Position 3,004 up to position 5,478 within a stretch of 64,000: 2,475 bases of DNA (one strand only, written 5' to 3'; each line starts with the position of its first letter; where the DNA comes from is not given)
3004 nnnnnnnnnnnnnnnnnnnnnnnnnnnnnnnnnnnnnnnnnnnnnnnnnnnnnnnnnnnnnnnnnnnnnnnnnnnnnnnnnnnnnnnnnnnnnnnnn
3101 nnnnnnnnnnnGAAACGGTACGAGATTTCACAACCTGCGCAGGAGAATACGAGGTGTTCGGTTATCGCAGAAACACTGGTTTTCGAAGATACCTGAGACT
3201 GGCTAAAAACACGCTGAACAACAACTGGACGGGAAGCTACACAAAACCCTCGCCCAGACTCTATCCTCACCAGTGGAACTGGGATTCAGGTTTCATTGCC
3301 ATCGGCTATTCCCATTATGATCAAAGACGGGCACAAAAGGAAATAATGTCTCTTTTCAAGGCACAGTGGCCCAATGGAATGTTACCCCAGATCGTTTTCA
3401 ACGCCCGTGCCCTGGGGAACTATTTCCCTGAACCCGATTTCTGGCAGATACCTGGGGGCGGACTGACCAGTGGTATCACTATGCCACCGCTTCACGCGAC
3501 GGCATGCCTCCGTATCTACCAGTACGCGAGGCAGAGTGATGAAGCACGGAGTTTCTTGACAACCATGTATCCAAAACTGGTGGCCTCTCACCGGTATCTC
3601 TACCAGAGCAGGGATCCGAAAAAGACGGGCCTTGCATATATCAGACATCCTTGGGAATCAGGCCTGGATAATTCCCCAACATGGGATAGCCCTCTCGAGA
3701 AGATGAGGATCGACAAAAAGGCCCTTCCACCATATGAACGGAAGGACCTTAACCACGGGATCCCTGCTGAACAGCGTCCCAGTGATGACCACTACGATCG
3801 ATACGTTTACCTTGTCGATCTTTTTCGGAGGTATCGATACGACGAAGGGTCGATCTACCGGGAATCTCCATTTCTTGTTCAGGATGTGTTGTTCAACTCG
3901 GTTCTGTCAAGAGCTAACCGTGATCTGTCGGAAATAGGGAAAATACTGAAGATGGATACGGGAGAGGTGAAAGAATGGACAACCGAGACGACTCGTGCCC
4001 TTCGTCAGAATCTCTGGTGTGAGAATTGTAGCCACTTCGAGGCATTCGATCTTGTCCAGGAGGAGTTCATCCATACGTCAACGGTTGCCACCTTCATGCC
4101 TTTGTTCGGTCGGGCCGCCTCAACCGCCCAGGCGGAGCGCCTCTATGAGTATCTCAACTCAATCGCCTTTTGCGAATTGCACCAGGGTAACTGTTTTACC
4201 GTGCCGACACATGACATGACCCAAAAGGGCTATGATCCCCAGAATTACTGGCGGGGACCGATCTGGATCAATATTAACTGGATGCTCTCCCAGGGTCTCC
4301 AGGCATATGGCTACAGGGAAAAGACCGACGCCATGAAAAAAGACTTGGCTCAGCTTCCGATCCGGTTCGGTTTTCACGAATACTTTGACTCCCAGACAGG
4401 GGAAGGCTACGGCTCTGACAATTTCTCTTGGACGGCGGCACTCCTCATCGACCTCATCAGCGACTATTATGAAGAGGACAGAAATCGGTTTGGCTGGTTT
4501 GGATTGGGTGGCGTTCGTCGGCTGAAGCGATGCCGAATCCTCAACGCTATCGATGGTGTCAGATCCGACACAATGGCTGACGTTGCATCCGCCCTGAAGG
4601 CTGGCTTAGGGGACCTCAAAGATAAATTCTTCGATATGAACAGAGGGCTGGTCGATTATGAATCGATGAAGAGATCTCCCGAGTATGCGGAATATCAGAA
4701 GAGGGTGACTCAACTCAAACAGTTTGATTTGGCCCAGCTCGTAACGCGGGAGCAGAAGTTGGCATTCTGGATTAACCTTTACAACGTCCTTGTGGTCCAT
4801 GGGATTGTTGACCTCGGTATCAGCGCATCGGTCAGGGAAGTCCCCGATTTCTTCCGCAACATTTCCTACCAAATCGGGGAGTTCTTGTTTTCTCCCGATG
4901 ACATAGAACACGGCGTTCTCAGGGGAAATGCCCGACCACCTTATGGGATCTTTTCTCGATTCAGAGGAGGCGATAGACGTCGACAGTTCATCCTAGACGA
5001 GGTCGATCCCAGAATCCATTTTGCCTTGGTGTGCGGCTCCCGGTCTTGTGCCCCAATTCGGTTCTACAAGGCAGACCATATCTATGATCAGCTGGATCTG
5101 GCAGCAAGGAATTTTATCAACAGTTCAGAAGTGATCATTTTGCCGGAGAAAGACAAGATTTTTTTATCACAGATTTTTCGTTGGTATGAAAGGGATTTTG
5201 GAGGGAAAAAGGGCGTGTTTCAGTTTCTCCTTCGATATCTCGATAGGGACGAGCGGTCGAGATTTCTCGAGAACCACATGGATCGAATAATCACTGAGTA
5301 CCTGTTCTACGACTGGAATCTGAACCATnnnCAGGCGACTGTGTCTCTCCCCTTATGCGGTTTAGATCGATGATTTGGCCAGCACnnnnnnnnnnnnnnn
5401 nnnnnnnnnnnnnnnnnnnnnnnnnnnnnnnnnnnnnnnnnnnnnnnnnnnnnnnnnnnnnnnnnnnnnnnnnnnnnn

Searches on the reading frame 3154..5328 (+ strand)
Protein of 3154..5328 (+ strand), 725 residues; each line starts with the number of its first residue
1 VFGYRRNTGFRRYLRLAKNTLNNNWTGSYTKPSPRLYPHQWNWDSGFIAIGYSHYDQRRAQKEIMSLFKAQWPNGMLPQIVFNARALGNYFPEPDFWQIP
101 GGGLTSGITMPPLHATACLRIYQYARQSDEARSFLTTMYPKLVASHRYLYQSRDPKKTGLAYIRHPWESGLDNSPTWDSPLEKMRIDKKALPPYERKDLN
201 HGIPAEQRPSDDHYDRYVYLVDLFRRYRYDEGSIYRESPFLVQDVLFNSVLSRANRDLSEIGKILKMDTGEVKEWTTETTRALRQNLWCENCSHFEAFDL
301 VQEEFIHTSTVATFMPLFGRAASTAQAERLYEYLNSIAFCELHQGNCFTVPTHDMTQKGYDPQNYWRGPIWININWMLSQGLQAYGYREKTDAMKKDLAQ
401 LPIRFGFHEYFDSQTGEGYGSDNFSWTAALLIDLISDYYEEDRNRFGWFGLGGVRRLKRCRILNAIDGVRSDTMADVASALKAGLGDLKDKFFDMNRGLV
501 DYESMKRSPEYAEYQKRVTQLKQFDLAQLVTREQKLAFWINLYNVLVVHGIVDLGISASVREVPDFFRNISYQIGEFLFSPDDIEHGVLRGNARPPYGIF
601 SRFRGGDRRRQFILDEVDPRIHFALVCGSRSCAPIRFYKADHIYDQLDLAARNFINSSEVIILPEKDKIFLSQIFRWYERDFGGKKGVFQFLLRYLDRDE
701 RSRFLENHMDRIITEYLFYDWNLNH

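Call 18: search_protein_families(library=pfam, proteins=[window:3154-5328:+], max_evalue=0.0001)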
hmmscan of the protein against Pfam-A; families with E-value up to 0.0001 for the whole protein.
window:3154-5328:+ (725 aa): 4 families
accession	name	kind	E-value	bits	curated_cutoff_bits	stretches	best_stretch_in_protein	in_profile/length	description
PF22422.2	MGH1-like_GH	-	1.8e-103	347.3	27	1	37-427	1-356/356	Mannosylglycerate hydrolase MGH1-like glycoside hydrolase domain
PF04784.19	DUF547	-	2.4e-37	128.2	27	1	530-655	4-125/125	Protein of unknown function, DUF547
PF01204.24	Trehalase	-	2.2e-08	33.9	21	1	246-394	308-454/512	Trehalase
PF03200.22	Glyco_hydro_63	-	6.1e-08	32.3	22.4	1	361-430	402-486/492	Glycosyl hydrolase family 63 C-terminal domain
